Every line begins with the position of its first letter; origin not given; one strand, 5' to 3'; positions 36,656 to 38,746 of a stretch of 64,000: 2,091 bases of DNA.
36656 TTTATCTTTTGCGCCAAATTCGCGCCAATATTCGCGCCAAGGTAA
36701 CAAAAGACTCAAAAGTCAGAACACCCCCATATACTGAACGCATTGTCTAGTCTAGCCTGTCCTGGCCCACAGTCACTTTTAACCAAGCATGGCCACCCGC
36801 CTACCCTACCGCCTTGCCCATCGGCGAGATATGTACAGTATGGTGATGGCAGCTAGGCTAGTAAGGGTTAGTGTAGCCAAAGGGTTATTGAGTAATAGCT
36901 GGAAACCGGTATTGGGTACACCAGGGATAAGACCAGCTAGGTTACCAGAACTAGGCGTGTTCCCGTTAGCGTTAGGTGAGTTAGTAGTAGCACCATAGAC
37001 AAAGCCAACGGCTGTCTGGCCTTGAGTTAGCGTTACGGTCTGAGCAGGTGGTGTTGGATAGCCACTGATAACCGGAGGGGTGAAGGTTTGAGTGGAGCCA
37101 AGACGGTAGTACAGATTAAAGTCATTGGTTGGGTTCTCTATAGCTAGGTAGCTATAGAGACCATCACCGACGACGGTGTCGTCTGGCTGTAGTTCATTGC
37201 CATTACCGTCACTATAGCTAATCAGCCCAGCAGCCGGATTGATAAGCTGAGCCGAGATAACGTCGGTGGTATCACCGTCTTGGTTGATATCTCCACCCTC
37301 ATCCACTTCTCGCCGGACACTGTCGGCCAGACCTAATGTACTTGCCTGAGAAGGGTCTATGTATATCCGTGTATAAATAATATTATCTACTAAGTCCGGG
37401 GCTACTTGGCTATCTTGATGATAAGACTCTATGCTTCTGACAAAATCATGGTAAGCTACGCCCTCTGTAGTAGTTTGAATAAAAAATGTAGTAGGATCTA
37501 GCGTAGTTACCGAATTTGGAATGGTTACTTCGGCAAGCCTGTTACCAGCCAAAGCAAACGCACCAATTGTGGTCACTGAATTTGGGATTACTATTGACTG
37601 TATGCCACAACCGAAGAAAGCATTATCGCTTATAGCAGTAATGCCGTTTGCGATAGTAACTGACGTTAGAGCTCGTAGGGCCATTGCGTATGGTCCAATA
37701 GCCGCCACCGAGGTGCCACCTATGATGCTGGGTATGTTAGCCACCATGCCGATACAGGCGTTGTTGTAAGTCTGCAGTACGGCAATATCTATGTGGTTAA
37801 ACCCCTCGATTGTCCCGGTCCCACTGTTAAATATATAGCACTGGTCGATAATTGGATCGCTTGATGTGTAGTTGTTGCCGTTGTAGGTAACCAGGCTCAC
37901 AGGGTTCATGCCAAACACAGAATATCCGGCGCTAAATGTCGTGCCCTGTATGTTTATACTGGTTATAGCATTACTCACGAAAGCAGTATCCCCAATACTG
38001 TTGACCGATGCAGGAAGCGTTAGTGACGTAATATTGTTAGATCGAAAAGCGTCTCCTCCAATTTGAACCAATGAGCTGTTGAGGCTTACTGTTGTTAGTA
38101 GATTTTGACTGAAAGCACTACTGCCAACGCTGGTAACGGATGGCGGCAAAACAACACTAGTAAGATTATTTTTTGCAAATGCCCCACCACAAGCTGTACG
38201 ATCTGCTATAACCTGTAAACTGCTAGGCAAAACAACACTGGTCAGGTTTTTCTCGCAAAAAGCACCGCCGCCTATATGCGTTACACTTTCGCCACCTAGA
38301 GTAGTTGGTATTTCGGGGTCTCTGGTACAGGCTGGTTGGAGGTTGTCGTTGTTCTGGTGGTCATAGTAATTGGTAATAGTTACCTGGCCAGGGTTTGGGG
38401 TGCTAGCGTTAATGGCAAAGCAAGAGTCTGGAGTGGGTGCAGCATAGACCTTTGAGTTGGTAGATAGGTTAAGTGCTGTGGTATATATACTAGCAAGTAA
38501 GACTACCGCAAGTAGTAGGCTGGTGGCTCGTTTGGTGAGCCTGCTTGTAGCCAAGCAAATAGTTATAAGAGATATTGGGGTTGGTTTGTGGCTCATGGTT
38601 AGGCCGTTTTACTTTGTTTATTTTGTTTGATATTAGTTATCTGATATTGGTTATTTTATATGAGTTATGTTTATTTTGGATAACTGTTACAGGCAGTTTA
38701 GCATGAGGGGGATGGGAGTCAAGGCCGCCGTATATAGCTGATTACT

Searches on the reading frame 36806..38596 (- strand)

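Call 7: search_protein_families(library=pfam, proteins=[window:36806-38596:-], max_evalue=0.01)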
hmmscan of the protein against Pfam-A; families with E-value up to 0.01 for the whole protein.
window:36806-38596:- (596 aa): 2 families
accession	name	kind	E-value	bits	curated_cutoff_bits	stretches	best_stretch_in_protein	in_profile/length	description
PF13306.12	LRR_5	-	1.2e-39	135.6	27.7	2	106-228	1-120/127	BspA type Leucine rich repeat region (6 copies)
PF05725.18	FNIP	-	0.00077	20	21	0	310-344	5-39/44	FNIP Repeat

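Call 8: search_protein_families(library=ncbifam, proteins=[window:36806-38596:-], max_evalue=0.01)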
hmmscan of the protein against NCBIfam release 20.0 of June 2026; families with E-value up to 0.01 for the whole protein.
window:36806-38596:- (596 aa): 2 families
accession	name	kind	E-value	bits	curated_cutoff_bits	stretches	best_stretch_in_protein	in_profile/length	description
NF047961.1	adhesin_HupY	equivalog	1.7e-25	89.3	1250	2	104-232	196-322/978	leucine-rich repeat adhesin HupY/LrrG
NF045861.1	glide_Gli349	exception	9.3e-13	45.8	1750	2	145-214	2679-2749/3169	gliding machinery surface structure protein Gli349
